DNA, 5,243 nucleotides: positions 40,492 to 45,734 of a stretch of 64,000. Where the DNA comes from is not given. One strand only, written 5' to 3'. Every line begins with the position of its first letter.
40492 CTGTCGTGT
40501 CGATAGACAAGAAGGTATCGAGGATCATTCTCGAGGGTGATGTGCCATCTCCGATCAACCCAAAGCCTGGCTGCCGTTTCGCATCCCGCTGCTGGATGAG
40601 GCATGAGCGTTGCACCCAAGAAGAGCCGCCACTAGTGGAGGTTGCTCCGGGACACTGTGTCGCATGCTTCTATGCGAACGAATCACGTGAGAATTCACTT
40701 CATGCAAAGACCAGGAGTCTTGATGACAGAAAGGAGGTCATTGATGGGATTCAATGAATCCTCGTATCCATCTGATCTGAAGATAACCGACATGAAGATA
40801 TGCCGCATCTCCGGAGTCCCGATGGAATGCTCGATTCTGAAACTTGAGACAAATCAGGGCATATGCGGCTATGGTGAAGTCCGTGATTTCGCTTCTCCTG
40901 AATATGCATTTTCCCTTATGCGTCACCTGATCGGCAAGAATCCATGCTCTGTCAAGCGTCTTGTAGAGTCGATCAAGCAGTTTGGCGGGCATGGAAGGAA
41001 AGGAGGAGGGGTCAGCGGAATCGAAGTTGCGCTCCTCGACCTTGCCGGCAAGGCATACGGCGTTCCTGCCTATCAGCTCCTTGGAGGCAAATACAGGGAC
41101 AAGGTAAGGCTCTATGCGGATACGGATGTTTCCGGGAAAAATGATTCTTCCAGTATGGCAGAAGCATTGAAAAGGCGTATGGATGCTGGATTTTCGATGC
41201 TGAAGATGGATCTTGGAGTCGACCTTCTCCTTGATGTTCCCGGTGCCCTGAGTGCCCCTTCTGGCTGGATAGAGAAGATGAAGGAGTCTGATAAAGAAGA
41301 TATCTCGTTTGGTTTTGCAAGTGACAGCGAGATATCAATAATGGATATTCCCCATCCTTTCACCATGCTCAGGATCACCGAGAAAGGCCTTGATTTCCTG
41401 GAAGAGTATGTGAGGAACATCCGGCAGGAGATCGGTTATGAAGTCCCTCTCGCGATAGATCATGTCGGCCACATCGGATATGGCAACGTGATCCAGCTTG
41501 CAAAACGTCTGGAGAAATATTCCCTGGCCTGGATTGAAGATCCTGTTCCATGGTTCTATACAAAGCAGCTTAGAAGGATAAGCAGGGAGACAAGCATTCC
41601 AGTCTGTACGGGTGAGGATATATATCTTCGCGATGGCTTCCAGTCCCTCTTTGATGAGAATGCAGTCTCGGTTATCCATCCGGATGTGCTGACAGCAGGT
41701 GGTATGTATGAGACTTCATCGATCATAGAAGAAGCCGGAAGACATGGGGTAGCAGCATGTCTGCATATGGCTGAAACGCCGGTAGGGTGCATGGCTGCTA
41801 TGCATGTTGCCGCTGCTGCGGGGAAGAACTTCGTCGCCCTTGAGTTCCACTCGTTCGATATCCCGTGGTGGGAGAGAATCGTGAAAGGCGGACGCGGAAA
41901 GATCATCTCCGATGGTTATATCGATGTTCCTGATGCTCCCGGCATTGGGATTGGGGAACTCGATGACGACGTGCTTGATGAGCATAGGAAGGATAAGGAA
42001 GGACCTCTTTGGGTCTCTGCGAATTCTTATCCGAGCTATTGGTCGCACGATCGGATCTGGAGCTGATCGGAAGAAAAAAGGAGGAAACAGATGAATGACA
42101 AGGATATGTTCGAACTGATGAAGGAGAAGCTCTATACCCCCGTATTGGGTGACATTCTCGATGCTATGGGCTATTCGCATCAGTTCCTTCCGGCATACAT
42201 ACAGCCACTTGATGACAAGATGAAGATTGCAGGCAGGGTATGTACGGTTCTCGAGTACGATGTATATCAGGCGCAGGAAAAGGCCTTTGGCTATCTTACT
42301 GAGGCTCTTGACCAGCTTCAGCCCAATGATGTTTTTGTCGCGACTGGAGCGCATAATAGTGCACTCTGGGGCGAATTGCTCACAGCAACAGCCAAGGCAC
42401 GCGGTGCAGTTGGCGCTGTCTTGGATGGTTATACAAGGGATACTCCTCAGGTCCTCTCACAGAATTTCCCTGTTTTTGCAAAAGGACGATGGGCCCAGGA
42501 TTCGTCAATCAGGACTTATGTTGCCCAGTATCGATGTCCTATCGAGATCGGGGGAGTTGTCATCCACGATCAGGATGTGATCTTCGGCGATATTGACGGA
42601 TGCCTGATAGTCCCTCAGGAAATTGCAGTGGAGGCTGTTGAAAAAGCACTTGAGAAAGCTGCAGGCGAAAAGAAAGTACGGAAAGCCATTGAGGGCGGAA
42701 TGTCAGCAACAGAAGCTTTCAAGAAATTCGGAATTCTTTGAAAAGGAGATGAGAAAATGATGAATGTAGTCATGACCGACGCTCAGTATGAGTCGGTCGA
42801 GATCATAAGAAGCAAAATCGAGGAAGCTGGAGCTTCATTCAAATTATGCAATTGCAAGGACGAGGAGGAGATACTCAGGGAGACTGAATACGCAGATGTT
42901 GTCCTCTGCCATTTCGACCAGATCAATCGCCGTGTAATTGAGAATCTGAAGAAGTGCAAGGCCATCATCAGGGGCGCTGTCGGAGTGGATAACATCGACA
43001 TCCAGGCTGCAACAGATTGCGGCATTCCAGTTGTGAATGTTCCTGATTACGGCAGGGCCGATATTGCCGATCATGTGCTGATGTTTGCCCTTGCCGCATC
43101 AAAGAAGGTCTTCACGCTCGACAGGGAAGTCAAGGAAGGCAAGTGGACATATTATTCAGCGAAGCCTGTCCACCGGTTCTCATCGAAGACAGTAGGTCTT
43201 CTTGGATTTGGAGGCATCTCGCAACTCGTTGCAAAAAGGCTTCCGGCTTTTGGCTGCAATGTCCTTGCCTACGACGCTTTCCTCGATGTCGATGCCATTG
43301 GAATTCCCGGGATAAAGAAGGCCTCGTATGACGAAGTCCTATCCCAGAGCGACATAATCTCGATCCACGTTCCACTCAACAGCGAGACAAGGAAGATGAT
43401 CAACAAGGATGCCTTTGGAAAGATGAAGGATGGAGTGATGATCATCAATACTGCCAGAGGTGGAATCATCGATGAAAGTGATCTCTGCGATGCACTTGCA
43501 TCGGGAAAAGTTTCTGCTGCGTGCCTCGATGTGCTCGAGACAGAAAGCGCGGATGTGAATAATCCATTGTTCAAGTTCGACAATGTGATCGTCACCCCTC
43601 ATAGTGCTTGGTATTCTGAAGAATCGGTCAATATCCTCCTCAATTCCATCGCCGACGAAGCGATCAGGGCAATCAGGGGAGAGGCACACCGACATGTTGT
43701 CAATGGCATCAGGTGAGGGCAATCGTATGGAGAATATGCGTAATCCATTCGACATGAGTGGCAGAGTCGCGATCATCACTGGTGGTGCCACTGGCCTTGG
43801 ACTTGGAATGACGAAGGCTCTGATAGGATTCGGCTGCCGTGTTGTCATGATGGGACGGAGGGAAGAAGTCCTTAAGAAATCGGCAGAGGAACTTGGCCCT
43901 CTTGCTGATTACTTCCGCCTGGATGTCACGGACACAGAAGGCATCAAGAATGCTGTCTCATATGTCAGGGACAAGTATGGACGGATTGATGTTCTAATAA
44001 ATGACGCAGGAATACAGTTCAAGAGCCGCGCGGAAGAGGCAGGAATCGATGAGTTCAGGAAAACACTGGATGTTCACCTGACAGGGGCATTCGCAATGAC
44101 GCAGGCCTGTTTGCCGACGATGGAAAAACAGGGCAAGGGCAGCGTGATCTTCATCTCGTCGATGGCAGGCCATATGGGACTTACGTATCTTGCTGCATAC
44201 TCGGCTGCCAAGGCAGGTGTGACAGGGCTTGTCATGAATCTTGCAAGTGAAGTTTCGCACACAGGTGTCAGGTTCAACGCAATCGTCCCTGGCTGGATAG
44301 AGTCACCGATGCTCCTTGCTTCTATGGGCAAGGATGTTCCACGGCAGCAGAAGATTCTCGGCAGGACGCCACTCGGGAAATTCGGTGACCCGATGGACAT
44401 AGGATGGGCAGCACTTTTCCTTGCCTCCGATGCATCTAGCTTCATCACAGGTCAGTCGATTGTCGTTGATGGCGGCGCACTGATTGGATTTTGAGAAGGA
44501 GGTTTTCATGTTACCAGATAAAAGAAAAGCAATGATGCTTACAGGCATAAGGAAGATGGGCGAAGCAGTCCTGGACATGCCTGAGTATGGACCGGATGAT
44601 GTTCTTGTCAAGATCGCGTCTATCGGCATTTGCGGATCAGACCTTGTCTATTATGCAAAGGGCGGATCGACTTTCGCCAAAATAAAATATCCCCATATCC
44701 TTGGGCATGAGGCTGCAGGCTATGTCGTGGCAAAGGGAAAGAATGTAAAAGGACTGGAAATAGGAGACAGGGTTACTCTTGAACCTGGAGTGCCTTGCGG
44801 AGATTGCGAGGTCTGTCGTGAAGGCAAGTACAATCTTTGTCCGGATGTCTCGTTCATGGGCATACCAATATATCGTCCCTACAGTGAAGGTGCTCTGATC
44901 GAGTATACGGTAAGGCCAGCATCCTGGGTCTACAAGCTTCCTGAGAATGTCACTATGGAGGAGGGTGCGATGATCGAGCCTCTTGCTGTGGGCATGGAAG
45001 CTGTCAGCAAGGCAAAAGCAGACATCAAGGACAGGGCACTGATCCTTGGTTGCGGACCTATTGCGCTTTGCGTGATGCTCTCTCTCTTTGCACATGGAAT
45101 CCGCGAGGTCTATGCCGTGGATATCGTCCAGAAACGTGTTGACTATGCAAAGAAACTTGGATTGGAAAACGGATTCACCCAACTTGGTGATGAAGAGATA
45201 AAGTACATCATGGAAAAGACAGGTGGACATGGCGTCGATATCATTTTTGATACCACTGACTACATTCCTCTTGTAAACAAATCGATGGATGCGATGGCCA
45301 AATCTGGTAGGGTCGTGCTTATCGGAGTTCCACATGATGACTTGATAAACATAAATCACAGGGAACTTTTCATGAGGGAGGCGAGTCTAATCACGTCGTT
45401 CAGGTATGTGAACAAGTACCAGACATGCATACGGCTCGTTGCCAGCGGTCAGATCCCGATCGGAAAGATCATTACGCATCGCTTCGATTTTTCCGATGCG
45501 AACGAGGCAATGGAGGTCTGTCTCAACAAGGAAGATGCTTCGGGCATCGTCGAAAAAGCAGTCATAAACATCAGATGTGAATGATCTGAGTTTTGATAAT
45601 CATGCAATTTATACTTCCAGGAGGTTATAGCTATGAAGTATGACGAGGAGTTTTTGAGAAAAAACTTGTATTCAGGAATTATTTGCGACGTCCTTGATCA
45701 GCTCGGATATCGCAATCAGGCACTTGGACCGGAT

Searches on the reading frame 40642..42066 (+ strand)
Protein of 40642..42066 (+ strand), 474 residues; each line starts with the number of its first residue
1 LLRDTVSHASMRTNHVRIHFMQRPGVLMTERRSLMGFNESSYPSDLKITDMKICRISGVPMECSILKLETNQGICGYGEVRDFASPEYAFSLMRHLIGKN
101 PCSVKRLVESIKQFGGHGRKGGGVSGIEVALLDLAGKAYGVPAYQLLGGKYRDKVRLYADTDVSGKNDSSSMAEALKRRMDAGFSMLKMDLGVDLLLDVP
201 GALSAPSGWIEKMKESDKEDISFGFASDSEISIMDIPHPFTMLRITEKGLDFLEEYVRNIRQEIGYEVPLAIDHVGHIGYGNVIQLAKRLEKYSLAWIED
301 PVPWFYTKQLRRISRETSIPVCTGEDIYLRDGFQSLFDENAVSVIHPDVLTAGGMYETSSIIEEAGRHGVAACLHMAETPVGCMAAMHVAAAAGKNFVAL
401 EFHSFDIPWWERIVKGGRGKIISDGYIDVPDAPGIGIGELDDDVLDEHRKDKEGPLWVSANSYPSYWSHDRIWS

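Call 71: search_protein_families(library=pfam, proteins=[window:40642-42066:+], max_evalue=0.00001)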
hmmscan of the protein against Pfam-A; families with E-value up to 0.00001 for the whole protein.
window:40642-42066:+ (474 aa): 2 families
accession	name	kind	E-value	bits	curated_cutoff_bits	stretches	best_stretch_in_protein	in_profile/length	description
PF13378.12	MR_MLE_C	-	1.1e-42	146.6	29.4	1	172-441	2-216/219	Enolase C-terminal domain-like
PF02746.21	MR_MLE_N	-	5.8e-09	36.6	22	1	64-148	29-117/117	Mandelate racemase / muconate lactonizing enzyme, N-terminal domain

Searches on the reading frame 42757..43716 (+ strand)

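Call 71: search_protein_families(library=pfam, proteins=[window:42757-43716:+], max_evalue=0.00001)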
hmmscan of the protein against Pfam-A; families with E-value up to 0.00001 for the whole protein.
window:42757-43716:+ (319 aa): 2 families
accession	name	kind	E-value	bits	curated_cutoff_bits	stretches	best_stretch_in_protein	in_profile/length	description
PF02826.25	2-Hacid_dh_C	-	4.9e-58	195.9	25.1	1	108-284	1-178/178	D-isomer specific 2-hydroxyacid dehydrogenase, NAD binding domain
PF00389.36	2-Hacid_dh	-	2.6e-25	89.1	24.6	1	6-316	3-134/134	D-isomer specific 2-hydroxyacid dehydrogenase, catalytic domain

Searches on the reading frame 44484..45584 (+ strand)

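Call 71: search_protein_families(library=pfam, proteins=[window:44484-45584:+], max_evalue=0.00001)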
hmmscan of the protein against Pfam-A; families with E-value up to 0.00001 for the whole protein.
window:44484-45584:+ (366 aa): 4 families
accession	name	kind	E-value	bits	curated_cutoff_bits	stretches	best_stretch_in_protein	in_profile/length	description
PF08240.17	ADH_N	-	5.7e-30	104.1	23.5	1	36-154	1-104/104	Alcohol dehydrogenase GroES-like domain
PF00107.32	ADH_zinc_N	-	9.4e-22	77.8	31.8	1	192-320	1-128/129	Zinc-binding dehydrogenase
PF16912.11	Glu_dehyd_C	-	5.2e-12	46.1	34.9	1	161-344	4-199/211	Glucose dehydrogenase C-terminus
PF13602.12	ADH_zinc_N_2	-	1e-06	30.1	27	1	243-344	16-121/134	Zinc-binding dehydrogenase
